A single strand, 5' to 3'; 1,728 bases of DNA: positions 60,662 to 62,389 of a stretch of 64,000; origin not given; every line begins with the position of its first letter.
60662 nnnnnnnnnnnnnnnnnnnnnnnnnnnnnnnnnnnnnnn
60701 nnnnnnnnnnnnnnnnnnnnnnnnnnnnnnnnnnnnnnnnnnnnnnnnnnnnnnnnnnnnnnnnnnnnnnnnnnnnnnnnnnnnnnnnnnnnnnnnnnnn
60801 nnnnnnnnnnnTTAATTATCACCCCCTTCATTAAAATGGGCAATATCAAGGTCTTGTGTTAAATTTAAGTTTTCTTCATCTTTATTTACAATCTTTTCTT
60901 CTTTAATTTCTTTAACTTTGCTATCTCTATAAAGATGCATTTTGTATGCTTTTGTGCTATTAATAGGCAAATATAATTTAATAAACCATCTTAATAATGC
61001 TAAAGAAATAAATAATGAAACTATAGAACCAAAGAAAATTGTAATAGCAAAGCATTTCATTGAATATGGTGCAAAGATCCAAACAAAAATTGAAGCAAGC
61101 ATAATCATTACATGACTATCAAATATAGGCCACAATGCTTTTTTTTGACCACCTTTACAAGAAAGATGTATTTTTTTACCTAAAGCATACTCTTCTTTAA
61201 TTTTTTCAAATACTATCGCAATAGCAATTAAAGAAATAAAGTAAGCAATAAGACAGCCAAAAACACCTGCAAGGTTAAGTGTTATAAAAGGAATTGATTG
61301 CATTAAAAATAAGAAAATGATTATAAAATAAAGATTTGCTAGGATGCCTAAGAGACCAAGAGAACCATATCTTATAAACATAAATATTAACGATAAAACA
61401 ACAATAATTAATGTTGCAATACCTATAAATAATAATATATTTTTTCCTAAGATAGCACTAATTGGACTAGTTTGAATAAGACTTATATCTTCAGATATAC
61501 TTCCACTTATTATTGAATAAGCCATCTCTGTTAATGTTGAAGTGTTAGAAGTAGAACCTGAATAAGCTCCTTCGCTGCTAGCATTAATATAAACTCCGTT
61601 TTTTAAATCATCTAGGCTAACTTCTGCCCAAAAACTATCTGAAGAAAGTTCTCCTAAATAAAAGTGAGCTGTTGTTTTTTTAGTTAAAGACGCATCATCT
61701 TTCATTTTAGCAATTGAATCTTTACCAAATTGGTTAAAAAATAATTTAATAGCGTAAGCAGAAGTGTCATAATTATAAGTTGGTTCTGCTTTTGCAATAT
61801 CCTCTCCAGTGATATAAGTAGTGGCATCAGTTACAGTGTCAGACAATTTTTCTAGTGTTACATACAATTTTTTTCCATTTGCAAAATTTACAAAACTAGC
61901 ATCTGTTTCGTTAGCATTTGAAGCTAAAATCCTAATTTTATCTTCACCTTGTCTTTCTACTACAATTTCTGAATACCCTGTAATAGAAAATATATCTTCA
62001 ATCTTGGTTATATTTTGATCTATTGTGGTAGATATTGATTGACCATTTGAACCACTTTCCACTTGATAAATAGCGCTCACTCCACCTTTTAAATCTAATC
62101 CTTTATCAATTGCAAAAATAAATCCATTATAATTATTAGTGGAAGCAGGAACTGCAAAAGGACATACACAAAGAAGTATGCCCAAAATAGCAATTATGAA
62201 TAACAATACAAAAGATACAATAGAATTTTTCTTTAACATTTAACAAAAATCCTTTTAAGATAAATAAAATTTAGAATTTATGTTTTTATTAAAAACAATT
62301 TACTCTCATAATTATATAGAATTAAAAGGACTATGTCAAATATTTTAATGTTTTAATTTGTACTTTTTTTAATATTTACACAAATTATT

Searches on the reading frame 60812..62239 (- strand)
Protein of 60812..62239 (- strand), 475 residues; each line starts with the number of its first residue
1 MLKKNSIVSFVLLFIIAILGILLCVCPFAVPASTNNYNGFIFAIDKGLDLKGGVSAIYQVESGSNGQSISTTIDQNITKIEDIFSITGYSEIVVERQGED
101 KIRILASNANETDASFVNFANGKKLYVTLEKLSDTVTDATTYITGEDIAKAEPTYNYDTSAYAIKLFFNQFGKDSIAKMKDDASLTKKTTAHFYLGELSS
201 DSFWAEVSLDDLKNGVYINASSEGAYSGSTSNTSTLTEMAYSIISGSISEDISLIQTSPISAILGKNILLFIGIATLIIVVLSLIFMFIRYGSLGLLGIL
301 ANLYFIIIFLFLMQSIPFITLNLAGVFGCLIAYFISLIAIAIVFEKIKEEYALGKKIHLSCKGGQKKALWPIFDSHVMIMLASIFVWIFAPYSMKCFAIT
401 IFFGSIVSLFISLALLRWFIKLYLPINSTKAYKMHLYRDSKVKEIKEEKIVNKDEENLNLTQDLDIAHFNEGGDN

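Call 31: find_encoding_contigs(protein=window:60812-62239:-, flank=10000, max_places=3)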
Protein window:60812-62239:- (475 aa): 2 contigs read that carry it; 2 places shown.
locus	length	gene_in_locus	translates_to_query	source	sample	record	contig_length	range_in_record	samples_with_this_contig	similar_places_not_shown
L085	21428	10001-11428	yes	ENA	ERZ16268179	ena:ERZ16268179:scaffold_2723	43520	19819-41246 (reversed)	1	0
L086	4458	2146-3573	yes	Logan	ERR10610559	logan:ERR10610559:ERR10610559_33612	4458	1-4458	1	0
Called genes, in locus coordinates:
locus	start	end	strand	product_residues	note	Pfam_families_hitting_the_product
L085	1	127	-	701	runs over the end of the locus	PF08614:ATG16 (faint), PF02090:SPAM (weak), PF18998:Flg_new_2 (faint), PF09479:Flg_new (weak)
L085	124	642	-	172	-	-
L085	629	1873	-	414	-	-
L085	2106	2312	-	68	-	-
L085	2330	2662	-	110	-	-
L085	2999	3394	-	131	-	-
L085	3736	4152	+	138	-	PF03652:RuvX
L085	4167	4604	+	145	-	PF06949:DUF1292 (weak)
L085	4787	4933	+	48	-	-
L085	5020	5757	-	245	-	-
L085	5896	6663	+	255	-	PF08812:YtxC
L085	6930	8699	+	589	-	PF07973:tRNA_SAD, PF00587:tRNA-synt_2b, PF03129:HGTP_anticodon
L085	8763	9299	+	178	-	-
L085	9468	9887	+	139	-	PF12670:DUF3792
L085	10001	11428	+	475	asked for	-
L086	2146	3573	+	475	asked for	-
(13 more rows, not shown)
